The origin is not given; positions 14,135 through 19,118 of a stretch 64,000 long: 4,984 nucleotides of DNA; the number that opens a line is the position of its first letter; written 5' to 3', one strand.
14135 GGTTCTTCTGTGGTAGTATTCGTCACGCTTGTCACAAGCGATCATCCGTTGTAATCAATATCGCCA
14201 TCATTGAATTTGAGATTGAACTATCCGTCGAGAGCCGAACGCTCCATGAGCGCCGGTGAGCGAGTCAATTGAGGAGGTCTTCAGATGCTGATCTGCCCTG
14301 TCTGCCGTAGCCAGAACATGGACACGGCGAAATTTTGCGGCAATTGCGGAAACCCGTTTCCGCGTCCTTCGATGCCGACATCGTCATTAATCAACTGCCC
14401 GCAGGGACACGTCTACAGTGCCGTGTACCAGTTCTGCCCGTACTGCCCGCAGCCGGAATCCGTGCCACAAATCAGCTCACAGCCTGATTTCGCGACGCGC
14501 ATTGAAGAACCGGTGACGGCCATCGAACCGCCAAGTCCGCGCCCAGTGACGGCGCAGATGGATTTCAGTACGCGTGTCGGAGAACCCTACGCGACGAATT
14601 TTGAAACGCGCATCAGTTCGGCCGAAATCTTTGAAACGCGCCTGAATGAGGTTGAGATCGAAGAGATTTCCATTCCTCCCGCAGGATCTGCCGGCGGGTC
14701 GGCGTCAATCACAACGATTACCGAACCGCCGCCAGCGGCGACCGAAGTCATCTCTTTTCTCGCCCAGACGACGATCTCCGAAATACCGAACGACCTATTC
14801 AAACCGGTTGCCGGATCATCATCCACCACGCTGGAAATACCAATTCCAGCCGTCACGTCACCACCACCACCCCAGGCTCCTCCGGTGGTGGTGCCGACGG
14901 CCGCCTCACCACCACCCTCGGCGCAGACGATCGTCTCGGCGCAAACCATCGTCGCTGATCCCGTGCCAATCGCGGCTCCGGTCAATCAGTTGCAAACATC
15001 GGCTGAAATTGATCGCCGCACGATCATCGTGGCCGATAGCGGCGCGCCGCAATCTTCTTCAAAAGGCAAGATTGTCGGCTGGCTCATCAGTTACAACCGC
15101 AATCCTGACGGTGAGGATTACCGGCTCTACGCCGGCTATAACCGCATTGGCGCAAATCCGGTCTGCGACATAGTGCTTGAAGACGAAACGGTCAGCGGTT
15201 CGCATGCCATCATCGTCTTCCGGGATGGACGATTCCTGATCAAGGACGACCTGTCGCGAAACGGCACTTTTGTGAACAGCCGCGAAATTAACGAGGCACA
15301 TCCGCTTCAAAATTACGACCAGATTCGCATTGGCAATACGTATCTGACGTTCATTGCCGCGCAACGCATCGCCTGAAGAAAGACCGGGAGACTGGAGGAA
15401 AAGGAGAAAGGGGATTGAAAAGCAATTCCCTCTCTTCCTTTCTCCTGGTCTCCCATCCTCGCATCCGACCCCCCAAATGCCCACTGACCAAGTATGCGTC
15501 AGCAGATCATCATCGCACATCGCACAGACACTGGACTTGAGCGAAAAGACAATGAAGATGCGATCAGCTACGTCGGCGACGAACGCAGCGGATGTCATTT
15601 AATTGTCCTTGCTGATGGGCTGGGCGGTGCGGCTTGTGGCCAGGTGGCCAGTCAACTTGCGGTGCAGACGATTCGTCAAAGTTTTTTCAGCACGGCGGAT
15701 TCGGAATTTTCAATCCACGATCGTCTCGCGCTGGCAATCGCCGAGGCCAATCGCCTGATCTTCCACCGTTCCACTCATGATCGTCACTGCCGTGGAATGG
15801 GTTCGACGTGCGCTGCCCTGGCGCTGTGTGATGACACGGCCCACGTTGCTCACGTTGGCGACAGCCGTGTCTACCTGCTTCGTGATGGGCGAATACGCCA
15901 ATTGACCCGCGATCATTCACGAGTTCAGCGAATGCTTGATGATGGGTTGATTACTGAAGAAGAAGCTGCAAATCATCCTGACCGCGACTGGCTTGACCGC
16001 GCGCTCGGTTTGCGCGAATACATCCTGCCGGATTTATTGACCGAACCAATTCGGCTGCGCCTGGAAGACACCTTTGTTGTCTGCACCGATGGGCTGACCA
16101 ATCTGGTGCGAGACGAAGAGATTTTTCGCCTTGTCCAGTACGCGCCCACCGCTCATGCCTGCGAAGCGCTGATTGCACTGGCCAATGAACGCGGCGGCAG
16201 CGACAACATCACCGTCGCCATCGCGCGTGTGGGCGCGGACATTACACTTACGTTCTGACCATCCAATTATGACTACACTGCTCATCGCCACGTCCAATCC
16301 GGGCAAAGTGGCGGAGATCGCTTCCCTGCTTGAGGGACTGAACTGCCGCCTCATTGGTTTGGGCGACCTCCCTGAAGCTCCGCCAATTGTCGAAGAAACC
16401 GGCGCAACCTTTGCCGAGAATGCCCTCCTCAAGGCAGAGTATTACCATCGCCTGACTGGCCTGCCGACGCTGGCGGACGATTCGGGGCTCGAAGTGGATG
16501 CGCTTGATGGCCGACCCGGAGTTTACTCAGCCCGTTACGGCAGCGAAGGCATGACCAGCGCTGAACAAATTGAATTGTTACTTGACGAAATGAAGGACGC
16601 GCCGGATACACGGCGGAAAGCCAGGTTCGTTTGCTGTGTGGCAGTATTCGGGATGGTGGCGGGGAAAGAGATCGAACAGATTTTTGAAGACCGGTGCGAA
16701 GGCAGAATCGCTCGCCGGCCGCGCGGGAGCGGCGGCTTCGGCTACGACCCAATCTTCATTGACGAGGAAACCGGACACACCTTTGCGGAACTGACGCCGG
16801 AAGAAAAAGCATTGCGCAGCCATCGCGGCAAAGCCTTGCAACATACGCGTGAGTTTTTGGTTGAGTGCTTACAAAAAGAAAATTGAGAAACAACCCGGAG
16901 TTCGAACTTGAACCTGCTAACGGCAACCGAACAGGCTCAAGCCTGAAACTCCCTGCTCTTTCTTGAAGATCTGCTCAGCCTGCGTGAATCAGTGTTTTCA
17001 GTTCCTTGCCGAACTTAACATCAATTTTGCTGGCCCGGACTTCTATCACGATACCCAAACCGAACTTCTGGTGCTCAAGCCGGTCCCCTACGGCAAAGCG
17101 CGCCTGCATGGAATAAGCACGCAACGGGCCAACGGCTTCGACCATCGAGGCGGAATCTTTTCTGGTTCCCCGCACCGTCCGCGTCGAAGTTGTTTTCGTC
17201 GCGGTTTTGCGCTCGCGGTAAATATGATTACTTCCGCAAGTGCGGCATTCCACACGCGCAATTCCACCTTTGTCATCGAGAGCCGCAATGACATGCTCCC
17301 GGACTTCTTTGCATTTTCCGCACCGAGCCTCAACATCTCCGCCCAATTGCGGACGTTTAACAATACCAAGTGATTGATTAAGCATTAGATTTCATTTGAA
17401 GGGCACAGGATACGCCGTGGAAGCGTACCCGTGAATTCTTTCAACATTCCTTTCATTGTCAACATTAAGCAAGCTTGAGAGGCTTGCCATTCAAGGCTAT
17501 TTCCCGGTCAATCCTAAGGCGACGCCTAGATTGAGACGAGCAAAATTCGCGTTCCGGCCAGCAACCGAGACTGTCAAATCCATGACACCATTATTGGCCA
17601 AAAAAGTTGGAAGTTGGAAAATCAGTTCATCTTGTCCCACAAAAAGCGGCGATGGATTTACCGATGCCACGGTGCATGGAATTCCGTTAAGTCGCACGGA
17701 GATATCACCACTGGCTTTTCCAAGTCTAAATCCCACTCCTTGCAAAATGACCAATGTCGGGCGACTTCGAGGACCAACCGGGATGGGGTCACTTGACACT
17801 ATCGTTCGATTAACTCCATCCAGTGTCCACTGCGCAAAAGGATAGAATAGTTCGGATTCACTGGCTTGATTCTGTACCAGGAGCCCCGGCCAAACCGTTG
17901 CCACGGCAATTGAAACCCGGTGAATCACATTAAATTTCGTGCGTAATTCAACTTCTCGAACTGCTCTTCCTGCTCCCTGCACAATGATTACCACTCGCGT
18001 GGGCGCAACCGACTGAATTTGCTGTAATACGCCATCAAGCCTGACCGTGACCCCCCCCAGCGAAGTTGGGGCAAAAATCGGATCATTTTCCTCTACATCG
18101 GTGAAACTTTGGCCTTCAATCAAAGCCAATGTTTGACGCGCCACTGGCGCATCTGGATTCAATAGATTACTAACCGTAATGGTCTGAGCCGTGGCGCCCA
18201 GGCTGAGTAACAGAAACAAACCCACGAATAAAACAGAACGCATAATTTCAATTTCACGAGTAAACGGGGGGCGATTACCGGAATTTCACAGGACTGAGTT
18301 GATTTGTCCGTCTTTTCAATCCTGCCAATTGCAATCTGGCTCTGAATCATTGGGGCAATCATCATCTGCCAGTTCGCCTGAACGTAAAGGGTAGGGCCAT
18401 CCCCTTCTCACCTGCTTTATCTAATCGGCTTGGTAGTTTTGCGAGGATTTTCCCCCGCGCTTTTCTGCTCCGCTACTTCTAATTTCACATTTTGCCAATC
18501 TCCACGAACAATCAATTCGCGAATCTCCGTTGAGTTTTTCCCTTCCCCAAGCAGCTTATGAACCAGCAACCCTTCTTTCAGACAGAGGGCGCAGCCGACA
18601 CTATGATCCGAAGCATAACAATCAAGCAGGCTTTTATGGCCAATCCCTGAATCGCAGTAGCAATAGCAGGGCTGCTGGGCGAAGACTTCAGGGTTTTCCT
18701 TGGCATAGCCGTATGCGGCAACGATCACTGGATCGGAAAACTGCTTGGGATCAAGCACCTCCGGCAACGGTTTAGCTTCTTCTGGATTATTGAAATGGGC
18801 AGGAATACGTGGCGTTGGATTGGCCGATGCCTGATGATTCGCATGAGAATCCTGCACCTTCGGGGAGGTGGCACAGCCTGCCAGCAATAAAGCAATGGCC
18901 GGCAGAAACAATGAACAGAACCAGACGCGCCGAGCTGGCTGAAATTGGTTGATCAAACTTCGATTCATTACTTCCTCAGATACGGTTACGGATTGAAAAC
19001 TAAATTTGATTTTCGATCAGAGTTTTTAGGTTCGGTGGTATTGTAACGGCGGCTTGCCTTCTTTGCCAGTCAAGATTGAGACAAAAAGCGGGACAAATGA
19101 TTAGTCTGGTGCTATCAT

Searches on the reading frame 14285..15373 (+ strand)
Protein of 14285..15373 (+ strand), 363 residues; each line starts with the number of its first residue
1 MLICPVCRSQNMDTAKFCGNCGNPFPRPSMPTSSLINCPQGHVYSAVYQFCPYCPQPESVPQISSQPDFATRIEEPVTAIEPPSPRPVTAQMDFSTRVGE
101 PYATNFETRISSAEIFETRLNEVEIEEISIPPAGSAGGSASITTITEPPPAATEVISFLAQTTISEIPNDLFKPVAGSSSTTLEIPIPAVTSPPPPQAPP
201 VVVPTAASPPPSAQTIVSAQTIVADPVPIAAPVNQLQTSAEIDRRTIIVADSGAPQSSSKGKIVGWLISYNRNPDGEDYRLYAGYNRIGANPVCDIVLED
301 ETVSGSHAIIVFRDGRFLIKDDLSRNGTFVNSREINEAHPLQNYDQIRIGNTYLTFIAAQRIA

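Call 57: search_protein_families(library=pfam, proteins=[window:14285-15373:+], max_evalue=0.0001)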
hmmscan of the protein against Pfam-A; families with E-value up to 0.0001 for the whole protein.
window:14285-15373:+ (363 aa): 4 families
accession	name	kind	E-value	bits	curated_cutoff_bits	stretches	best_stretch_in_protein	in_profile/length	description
PF00498.31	FHA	-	1.1e-17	64.6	20.7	1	287-350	2-67/67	FHA domain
PF16697.10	Yop-YscD_cpl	-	4.4e-15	56.2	33.2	1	275-359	8-93/94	Inner membrane component of T3SS, cytoplasmic domain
PF13240.11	Zn_Ribbon_1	-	4.5e-06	26.7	25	0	4-25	2-23/23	zinc-ribbon domain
PF12773.13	DZR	-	2.9e-05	24.6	27.3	1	4-54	1-44/45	Double zinc ribbon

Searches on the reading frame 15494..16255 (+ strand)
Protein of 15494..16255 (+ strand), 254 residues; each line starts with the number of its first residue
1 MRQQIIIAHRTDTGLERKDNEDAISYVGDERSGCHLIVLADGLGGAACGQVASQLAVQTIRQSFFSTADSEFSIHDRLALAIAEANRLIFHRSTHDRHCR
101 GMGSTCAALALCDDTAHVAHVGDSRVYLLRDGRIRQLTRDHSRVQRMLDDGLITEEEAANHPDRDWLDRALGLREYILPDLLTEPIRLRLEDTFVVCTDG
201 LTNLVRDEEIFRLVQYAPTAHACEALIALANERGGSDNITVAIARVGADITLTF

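Call 57: search_protein_families(library=pfam, proteins=[window:15494-16255:+], max_evalue=0.0001)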
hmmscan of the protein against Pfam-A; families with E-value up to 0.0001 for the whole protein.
window:15494-16255:+ (254 aa): 3 families
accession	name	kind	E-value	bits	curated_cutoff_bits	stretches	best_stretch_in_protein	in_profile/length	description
PF13672.11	PP2C_2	-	1.8e-19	70.6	24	1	18-212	10-185/209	Protein phosphatase 2C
PF00481.26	PP2C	-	8.6e-15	55.5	20.3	1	34-142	34-141/255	Protein phosphatase 2C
PF07228.17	SpoIIE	-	5.9e-06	26.8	25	0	37-246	7-191/192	Stage II sporulation protein E (SpoIIE)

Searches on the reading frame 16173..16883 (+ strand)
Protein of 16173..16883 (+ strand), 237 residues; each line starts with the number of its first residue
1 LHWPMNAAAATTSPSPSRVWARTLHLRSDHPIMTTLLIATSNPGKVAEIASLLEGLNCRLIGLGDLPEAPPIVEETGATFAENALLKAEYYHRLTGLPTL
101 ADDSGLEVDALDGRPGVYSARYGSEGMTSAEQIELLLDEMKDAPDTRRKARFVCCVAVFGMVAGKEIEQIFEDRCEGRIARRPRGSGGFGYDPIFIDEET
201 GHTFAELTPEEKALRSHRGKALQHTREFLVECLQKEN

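Call 57: search_protein_families(library=pfam, proteins=[window:16173-16883:+], max_evalue=0.0001)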
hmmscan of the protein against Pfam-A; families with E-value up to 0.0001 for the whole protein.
window:16173-16883:+ (237 aa): 1 family
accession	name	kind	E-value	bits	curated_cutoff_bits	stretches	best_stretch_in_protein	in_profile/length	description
PF01725.21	Ham1p_like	-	1.9e-62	210.9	22.5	1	36-227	1-185/186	Ham1 family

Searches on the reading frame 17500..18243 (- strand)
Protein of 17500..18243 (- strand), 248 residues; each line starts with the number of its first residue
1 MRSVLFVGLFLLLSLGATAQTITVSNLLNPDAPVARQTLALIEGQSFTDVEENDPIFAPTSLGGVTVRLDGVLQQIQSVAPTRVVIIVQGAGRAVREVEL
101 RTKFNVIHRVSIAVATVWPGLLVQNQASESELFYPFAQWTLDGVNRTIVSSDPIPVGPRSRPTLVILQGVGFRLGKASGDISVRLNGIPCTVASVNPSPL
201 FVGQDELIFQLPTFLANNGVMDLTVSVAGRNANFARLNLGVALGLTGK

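Call 59: search_protein_families(library=pfam, proteins=[window:17500-18243:-], max_evalue=0.0001)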
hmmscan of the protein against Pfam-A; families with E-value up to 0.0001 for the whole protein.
window:17500-18243:- (248 aa): 1 family
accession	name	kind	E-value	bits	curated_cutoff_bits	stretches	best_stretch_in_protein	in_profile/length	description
PF01833.30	TIG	-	8.2e-08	32.6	20.9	1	152-231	7-74/84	IPT/TIG domain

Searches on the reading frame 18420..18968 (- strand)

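Call 59: search_protein_families(library=pfam, proteins=[window:18420-18968:-], max_evalue=0.0001)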
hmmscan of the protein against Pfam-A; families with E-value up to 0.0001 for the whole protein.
window:18420-18968:- (183 aa): 1 family
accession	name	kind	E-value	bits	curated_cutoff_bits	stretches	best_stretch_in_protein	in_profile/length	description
PF13798.11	PCYCGC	-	1.2e-13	51.6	25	1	24-153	4-136/153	Protein of unknown function with PCYCGC motif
